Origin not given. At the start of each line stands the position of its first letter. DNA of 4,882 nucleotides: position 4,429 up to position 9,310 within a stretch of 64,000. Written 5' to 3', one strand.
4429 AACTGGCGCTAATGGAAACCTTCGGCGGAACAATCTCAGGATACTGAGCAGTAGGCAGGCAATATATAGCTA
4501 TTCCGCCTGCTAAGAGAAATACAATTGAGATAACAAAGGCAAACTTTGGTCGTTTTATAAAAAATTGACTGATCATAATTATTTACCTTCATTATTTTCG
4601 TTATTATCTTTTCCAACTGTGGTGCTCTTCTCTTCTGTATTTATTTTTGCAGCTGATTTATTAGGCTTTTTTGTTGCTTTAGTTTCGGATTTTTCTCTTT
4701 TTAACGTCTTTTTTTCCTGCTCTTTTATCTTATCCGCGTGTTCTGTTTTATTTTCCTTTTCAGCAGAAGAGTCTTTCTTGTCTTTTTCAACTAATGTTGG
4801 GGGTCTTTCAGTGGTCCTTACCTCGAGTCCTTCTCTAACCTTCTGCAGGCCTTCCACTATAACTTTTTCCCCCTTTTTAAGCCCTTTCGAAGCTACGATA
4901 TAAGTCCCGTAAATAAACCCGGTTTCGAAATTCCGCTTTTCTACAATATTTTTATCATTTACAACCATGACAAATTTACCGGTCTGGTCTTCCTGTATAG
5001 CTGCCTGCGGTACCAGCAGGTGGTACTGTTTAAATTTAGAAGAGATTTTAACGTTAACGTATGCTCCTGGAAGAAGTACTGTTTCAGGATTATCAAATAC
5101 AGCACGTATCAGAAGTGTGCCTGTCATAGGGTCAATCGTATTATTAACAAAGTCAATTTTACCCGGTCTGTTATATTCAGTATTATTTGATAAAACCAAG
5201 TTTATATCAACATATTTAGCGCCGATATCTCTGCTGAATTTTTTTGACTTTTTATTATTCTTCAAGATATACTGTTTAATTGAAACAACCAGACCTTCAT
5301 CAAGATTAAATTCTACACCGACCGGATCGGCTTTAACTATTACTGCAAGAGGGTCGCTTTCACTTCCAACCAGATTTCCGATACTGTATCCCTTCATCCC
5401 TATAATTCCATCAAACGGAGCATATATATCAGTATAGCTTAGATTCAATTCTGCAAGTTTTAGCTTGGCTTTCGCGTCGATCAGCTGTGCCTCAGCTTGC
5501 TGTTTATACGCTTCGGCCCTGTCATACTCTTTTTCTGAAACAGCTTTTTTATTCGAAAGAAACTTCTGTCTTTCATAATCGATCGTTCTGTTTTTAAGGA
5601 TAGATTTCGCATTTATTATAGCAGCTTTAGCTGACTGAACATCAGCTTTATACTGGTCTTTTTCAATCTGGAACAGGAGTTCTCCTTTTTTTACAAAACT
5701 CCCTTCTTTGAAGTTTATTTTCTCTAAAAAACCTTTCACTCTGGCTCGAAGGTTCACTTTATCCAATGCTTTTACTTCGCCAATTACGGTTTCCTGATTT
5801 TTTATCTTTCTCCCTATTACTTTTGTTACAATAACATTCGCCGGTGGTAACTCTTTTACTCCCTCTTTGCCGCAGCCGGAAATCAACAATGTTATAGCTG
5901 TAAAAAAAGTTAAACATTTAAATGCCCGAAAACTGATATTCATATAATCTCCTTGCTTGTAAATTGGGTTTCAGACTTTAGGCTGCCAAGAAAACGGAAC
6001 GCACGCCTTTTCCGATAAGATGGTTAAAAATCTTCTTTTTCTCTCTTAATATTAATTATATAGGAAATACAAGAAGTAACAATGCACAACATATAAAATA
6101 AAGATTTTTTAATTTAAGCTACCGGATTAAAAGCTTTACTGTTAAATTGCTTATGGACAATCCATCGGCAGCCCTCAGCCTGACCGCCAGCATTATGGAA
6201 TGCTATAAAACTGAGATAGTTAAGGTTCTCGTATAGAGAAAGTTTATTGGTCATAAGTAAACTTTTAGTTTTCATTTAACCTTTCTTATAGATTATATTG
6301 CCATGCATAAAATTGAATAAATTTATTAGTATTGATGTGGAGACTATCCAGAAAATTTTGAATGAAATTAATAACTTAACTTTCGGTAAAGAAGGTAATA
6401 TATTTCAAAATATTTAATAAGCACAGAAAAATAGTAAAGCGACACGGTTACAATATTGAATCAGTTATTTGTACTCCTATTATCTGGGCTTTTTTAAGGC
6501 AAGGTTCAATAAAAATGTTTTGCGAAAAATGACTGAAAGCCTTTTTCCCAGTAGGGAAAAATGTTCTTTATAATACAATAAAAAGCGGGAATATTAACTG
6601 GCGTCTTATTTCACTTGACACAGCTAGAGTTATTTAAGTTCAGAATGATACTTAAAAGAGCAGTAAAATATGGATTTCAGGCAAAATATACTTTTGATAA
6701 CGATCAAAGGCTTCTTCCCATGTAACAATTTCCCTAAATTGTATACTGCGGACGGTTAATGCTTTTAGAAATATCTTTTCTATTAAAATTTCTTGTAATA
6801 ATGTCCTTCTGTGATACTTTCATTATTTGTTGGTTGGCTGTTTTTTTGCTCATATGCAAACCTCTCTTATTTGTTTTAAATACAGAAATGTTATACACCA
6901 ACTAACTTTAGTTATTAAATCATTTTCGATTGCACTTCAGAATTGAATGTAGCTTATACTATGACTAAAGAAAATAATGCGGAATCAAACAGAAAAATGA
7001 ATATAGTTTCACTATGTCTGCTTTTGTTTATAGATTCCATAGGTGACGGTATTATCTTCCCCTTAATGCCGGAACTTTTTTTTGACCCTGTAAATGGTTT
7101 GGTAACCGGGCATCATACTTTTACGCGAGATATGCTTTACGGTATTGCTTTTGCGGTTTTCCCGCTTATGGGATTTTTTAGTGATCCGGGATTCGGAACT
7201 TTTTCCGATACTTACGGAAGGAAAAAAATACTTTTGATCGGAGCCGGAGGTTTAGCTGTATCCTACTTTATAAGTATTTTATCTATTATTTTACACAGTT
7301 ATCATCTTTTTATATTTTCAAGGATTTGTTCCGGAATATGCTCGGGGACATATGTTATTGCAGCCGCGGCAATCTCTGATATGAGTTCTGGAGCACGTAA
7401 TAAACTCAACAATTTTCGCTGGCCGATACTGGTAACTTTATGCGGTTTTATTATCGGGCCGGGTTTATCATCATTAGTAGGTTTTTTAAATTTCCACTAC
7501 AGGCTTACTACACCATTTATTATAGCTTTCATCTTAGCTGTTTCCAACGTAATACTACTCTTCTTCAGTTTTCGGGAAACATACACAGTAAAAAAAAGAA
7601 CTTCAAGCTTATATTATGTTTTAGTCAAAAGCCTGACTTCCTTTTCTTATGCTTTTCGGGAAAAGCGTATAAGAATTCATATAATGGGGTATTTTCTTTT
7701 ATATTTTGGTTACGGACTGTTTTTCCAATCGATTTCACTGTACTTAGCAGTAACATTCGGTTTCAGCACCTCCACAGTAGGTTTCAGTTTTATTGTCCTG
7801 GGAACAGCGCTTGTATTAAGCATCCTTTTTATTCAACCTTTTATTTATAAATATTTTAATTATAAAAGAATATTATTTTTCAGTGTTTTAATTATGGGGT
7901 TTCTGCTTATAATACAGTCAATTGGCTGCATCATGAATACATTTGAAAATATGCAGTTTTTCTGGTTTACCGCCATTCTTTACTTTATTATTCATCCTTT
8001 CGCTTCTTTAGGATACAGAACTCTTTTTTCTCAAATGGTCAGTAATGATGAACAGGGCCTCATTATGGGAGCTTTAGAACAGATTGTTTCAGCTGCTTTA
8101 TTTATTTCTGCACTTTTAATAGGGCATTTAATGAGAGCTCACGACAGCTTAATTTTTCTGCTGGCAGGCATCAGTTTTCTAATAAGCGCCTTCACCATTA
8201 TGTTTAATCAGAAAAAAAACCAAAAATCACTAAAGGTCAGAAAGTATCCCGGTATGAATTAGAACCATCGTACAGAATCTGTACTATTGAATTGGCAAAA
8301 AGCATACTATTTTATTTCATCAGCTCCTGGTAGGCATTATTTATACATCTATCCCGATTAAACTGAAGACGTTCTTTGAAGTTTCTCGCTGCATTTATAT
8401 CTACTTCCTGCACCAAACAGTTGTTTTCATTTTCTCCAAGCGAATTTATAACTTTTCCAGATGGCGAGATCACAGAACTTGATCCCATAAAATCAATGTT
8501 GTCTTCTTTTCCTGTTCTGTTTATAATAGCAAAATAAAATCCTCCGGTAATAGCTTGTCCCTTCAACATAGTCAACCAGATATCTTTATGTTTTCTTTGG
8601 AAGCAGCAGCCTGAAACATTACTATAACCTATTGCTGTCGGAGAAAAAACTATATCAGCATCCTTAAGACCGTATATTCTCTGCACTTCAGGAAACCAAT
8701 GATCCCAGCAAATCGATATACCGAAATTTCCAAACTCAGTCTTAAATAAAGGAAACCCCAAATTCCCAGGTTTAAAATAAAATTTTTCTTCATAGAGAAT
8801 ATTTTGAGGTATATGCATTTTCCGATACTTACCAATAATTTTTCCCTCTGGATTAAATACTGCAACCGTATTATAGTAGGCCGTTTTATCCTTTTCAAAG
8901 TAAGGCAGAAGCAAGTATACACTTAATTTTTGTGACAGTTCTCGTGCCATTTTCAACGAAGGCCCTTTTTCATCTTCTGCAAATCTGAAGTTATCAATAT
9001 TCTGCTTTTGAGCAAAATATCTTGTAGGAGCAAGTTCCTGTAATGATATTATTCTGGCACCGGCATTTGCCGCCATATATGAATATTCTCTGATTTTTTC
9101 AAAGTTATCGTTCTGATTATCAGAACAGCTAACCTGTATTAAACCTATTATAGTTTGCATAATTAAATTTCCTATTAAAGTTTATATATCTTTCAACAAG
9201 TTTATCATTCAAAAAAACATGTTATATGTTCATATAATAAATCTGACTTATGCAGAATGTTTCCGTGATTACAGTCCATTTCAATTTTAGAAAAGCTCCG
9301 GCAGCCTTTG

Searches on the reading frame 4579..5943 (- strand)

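Call 5: search_protein_families(library=ncbifam, proteins=[window:4579-5943:-], max_evalue=0.00001)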
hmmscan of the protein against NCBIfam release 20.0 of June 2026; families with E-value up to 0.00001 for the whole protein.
window:4579-5943:- (454 aa): 19 families
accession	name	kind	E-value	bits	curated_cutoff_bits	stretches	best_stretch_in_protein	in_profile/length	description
TIGR01730.1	RND_mfp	subfamily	3.5e-82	276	94.9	1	38-376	2-320/322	efflux RND transporter periplasmic adaptor subunit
NF045904.1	RND-peri-MexE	equivalog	1.3e-68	231.6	714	1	15-379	14-370/390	multidrug efflux RND transporter periplasmic adaptor subunit MexE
NF007132.1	PRK09578.1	equivalog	1.1e-61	208.7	512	1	9-384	10-382/396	MexX/AxyX family multidrug efflux RND transporter periplasmic adaptor subunit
NF008589.1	PRK11556.1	equivalog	1.8e-58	198.3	391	1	24-376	48-386/392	MdtA/MuxA family multidrug efflux RND transporter periplasmic adaptor subunit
NF033138.2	RND-peri-MexC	equivalog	2.3e-55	188.3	625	1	15-378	13-372/375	MexC family multidrug efflux RND transporter periplasmic adaptor subunit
NF000272.2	OqxA_adapt_sub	exception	1.1e-52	179.3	835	1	17-369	20-370/391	multidrug efflux RND transporter periplasmic adaptor subunit OqxA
NF007362.0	PRK09859.1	equivalog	1e-51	176.2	738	1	54-377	53-371/385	multidrug transporter subunit MdtE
NF011604.1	PRK15030.1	equivalog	1.1e-51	176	765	1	26-380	31-378/397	multidrug efflux RND transporter periplasmic adaptor subunit AcrA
NF033834.1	RND_adapt_MexA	exception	1.4e-51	175.7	750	1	15-377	16-360/373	multidrug efflux RND transporter periplasmic adaptor subunit MexA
TIGR00999.1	8a0102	subfamily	3.7e-32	111.5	319.3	1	81-366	1-267/271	CzcB/NccB family metal efflux transporter periplasmic adaptor subunit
NF008606.0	PRK11578.1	equivalog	9.2e-20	71.1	342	1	17-181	16-194/371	macrolide transporter subunit MacA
NF007850.1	PRK10559.1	equivalog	1.3e-15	57.3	400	1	61-202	39-179/303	p-hydroxybenzoic acid efflux pump subunit AaeA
TIGR00998.1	8a0101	subfamily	7.2e-14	51.5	390.8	1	150-223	184-256/334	EmrA/EmrK family multidrug efflux transporter periplasmic adaptor subunit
NF007785.0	PRK10476.1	equivalog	1.5e-12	47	376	1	42-148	29-131/347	multidrug transporter subunit MdtN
NF002939.0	PRK03598.1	equivalog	2.1e-12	46.9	393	0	48-115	31-97/332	secretion protein HlyD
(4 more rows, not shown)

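Call 6: search_protein_families(library=pfam, proteins=[window:4579-5943:-], max_evalue=0.00001)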
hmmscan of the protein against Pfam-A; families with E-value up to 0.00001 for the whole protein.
window:4579-5943:- (454 aa): 2 families
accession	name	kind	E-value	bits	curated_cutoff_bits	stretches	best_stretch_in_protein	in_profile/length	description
PF16576.10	HlyD_D23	-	7.3e-14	52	30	1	63-216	20-153/214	Barrel-sandwich domain of CusB or HlyD membrane-fusion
PF13437.12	HlyD_3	-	6.8e-12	46.5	22.2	0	173-293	2-106/106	HlyD family secretion protein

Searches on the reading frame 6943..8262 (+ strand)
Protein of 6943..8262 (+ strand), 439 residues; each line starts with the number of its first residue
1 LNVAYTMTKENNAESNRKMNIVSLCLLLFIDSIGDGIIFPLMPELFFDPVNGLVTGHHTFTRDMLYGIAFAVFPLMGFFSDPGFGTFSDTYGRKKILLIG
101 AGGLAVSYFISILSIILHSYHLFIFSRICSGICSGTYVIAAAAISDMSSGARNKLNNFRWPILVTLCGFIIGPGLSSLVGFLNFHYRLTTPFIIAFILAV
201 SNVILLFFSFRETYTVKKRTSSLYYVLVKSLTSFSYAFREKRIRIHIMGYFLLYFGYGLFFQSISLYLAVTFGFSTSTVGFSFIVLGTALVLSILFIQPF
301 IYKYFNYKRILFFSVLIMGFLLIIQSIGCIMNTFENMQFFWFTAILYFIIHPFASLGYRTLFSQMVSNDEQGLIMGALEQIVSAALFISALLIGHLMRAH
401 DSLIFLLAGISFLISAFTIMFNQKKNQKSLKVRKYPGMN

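Call 5: search_protein_families(library=ncbifam, proteins=[window:6943-8262:+], max_evalue=0.00001)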
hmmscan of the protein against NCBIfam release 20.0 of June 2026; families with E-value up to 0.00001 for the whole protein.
window:6943-8262:+ (439 aa): 16 families
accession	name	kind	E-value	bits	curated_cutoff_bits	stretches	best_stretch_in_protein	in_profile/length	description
NF012174.0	tet_MFS_A_B_C_D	equivalog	1.6e-33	116.1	475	1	21-398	5-357/382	Tet(A)/Tet(B)/Tet(C) family tetracycline efflux MFS transporter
NF045486.1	tet_MFS_30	exception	3e-23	82.7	730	1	22-399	7-359/392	tetracycline efflux MFS transporter Tet(30)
NF012207.0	tet_MFS_H_J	exception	4.1e-21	75.5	700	1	21-425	5-390/392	Tet(H)/Tet(J) family tetracycline efflux MFS transporter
NF012195.0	tet_MFS_H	exception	7.9e-20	71.3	840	1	20-426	4-391/392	tetracycline efflux MFS transporter Tet(H)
NF012191.0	tet_MFS_C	exception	3.8e-19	68.9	850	1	27-405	13-367/396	tetracycline efflux MFS transporter Tet(C)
NF012194.0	tet_MFS_J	exception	1.1e-18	67.3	870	1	21-409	5-374/398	tetracycline efflux MFS transporter Tet(J)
NF045488.1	tet_MFS_62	exception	2.8e-18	66.2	775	1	27-390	10-349/385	tetracycline efflux MFS transporter Tet(62)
NF012193.0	tet_MFS_A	exception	8.7e-18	64.5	840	1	21-397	7-358/394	tetracycline efflux MFS transporter Tet(A)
NF012192.0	tet_MFS_G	exception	4.1e-17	62.3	800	1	20-387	5-347/391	tetracycline efflux MFS transporter Tet(G)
NF012190.1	tet_MFS_B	exception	3.5e-15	55.9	850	1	27-405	11-369/400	tetracycline efflux MFS transporter Tet(B)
NF045684.1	tet_MFS_65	exception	1.1e-14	54.4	800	1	30-215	7-178/383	tetracycline efflux MFS transporter Tet(65)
NF012186.0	tet_MFS_D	exception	1.8e-13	50.3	775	1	20-317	5-282/394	tetracycline efflux MFS transporter Tet(D)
TIGR00880.1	2_A_01_02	superfamily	2.3e-13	50.4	131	1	67-213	1-141/141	multidrug resistance protein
NF012177.1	tet_MFS_42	exception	3.2e-12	46.4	850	1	27-418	5-380/411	tetracycline efflux MFS transporter Tet(42)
NF012188.1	tet_MFS_Y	exception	4.6e-12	45.7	820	1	24-414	8-377/391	tetracycline efflux MFS transporter Tet(Y)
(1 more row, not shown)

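Call 6: search_protein_families(library=pfam, proteins=[window:6943-8262:+], max_evalue=0.00001)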
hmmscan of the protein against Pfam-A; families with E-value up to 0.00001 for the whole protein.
window:6943-8262:+ (439 aa): 2 families
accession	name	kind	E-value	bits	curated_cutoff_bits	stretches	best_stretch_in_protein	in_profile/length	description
PF07690.21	MFS_1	-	3.7e-28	98.9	33.4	2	24-388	1-345/347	Major Facilitator Superfamily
PF00083.30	Sugar_tr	-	3.3e-09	36.6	22.3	1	62-219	44-202/452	Sugar (and other) transporter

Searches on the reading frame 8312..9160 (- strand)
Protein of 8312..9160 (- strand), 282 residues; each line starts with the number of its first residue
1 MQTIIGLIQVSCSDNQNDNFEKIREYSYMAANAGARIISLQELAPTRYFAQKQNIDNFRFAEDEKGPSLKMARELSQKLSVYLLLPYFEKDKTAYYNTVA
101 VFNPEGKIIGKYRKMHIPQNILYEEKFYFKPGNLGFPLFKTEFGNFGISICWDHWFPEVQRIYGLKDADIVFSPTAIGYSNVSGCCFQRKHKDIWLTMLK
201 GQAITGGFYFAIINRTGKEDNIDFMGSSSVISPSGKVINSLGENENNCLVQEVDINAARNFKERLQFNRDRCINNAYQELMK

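Call 5: search_protein_families(library=ncbifam, proteins=[window:8312-9160:-], max_evalue=0.00001)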
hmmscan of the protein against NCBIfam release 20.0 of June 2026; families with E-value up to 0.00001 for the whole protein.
window:8312-9160:- (282 aa): 10 families
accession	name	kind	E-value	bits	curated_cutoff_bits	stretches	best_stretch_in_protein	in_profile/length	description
TIGR03381.1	agmatine_aguB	equivalog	1.5e-67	227.9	410.25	1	6-278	4-277/279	N-carbamoylputrescine amidase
NF040852.1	nitrile_Arch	equivalog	1.4e-33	116.2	500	1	16-262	15-244/262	nitrilase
NF010588.0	PRK13981.1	equivalog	4.1e-23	81.6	479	1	16-257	19-248/546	NAD+ synthase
NF033621.1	de_GSH_amidase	exception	9.3e-16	57.9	355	1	7-272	4-254/260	deaminated glutathione amidase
NF009803.0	PRK13287.1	equivalog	1.7e-15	56.6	406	1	48-262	61-266/333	formamidase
NF009802.0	PRK13286.1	equivalog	1.9e-11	43.5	427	1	90-266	110-271/345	aliphatic amidase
NF043013.1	DeGluthAmidYersProt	equivalog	3e-10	39.7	500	1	5-268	6-265/278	deaminated glutathione amidase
TIGR00546.1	lnt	equivalog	1.9e-08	33.9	132.9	1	70-183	223-356/395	apolipoprotein N-acyltransferase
NF007757.0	PRK10438.1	equivalog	1.2e-07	31.2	249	1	98-270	92-249/256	amidohydrolase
TIGR04048.1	nitrile_sll0784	equivalog_domain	1.7e-06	27.3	502.6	1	66-158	77-166/301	Nit6803 family nitrilase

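Call 6: search_protein_families(library=pfam, proteins=[window:8312-9160:-], max_evalue=0.00001)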
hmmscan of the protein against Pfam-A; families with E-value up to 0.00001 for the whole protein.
window:8312-9160:- (282 aa): 1 family
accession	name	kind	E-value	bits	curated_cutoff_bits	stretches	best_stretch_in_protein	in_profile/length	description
PF00795.27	CN_hydrolase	-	1.8e-49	168.8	23.2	1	7-262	4-255/256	Carbon-nitrogen hydrolase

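Call 68: find_homologous_proteins(query=window:8315-9160:-, max_evalue=1e-30)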
Query window:8315-9160:- (282 aa): 170 proteins with E <= 1e-30 among 556 candidates; the best 120 are listed.
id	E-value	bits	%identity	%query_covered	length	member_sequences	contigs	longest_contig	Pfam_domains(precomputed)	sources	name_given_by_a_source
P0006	7.6e-191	650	100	100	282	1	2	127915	PF00795.28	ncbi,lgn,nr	ncbi:MAG: hypothetical protein K9L78_02585 [Victivallales bacterium]|nr:hypothetical protein [Victiv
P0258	7.7e-121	421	67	95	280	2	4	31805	PF00795.28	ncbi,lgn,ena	-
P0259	1.0e-112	394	63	98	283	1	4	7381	PF00795.28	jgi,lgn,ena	jgi:N-carbamoylputrescine amidase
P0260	6.8e-111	388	61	98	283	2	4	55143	PF00795.28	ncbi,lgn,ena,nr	ncbi:MAG TPA: nitrilase-related carbon-nitrogen hydrolase [Victivallales bacterium]|nr:nitrilase-rel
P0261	1.7e-105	370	59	100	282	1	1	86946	PF00795.28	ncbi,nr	ncbi:MAG: N-carbamoylputrescine amidase [bacterium]|nr:N-carbamoylputrescine amidase [bacterium]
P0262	2.1e-96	341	56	98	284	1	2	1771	PF00795.28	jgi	jgi:N-carbamoylputrescine amidase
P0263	1.7e-85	305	50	96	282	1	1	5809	PF00795.28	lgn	-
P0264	3.8e-84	300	49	100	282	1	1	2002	PF00795.28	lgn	-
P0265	4.0e-82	294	49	95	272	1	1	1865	PF00795.28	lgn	-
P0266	5.7e-82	293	48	98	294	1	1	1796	PF00795.28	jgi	jgi:N-carbamoylputrescine amidase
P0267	1.0e-81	292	47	98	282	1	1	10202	PF00795.28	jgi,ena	-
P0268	1.9e-80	288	47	99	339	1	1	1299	PF00795.28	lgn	-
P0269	1.9e-79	285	46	96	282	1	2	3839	PF00795.28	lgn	-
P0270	1.3e-77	279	48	94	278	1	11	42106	PF00795.28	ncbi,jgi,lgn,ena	-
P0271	1.6e-77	279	49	94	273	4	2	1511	PF00795.28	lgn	-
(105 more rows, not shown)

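Call 69: find_encoding_contigs(protein=P0258, flank=10000, max_places=3)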
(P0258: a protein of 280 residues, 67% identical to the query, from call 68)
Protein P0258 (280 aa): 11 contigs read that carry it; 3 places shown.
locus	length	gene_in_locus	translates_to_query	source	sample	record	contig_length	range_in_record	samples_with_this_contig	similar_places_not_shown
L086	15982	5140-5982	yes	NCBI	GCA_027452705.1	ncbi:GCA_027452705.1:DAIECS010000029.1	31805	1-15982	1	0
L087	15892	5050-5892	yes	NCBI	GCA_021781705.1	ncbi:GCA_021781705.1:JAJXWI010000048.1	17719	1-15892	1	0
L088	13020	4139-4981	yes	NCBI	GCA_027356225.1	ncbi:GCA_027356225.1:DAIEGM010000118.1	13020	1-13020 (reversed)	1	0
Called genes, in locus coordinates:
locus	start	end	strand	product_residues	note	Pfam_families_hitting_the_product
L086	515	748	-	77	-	-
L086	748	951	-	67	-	-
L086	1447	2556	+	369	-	-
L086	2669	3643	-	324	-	PF01075:Glyco_transf_9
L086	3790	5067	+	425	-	PF02403:Seryl_tRNA_N, PF00587:tRNA-synt_2b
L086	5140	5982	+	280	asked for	PF00795:CN_hydrolase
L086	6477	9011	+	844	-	PF02190:LON_substr_bdg, PF00004:AAA, PF07728:AAA_5, PF22667:Lon_lid, PF05362:Lon_C, PF13541:ChlI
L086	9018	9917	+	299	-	PF01545:Cation_efflux, PF16916:ZT_dimer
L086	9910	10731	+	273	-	PF01435:Peptidase_M48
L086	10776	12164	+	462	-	PF18551:TackOD1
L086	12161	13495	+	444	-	PF03142:Chitin_synth_2 (faint), PF00535:Glycos_transf_2, PF13641:Glyco_tranf_2_3, PF13632:Glyco_trans_2_3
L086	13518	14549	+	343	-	PF00364:Biotin_lipoyl (faint), PF25919:BSH_CusB (faint), PF25973:BSH_CzcB (faint), PF25917:BSH_RND (faint)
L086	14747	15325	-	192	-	-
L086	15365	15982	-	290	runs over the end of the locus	PF00483:NTP_transferase, PF12804:NTP_transf_3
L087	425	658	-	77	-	-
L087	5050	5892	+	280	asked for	PF00795:CN_hydrolase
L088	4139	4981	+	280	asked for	PF00795:CN_hydrolase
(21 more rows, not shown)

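Call 70: find_encoding_contigs(protein=P0260, flank=10000, max_places=3)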
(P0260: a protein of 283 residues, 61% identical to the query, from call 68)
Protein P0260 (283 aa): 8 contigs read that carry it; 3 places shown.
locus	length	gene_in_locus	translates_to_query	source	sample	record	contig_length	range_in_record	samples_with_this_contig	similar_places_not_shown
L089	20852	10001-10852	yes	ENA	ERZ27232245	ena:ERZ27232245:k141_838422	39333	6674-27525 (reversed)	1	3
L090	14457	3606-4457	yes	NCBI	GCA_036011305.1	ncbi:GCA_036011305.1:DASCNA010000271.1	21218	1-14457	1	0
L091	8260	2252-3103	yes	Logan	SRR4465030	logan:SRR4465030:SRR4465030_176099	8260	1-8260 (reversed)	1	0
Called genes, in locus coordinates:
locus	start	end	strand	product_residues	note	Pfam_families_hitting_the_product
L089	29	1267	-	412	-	PF01208:URO-D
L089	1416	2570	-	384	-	PF00465:Fe-ADH, PF13685:Fe-ADH_2 (weak), PF25137:ADH_Fe_C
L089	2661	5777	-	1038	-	PF00501:AMP-binding, PF13193:AMP-binding_C (weak), PF00550:PP-binding, PF01073:3Beta_HSD, PF01370:Epimerase, PF16363:GDP_Man_Dehyd, PF07993:NAD_binding_4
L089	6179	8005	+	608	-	PF01381:HTH_3 (weak), PF18095:PAS_12 (faint), PF00989:PAS (faint), PF13188:PAS_8 (faint), PF08448:PAS_4 (faint), PF13426:PAS_9 (weak), PF08447:PAS_3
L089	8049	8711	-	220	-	PF04199:Cyclase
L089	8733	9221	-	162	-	PF02698:DUF218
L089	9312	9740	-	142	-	PF08821:CGGC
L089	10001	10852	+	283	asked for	PF00795:CN_hydrolase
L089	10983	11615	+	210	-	PF00730:HhH-GPD, PF00633:HHH (weak)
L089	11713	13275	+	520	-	PF00324:AA_permease, PF13520:AA_permease_2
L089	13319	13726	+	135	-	PF01894:YjbQ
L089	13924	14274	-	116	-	PF04463:2-thiour_desulf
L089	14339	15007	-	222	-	PF06508:QueC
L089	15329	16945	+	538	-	PF00496:SBP_bac_5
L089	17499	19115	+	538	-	PF00496:SBP_bac_5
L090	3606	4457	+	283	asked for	PF00795:CN_hydrolase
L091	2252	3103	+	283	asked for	PF00795:CN_hydrolase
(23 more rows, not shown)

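Call 71: find_encoding_contigs(protein=P0261, flank=10000, max_places=3)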
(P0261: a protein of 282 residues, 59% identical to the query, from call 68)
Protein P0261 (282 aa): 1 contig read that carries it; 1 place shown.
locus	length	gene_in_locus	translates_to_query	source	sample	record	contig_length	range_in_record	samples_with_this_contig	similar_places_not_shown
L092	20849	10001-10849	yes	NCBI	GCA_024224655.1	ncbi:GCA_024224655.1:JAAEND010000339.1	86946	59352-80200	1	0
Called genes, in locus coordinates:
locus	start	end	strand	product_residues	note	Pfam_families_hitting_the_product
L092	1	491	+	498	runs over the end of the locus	PF02550:AcetylCoA_hydro, PF13336:AcetylCoA_hyd_C, PF04223:CitF (weak)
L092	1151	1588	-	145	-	-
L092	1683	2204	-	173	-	PF06414:Zeta_toxin (weak), PF08433:KTI12 (weak), PF13671:AAA_33, PF13238:AAA_18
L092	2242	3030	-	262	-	PF02567:PhzC-PhzF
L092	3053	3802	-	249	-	PF02633:Creatininase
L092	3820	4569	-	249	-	PF03848:TehB, PF13489:Methyltransf_23, PF01209:Ubie_methyltran (weak), PF01728:FtsJ (faint), PF13847:Methyltransf_31, PF08241:Methyltransf_11, PF08242:Methyltransf_12, PF13649:Methyltransf_25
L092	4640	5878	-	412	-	PF01208:URO-D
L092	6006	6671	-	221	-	PF04199:Cyclase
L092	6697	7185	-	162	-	PF02698:DUF218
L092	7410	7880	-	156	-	-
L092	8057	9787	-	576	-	PF00083:Sugar_tr, PF07690:MFS_1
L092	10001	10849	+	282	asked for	PF00795:CN_hydrolase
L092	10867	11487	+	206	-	PF00730:HhH-GPD, PF00633:HHH (weak)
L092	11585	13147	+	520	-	PF00324:AA_permease, PF13520:AA_permease_2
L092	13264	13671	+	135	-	PF01894:YjbQ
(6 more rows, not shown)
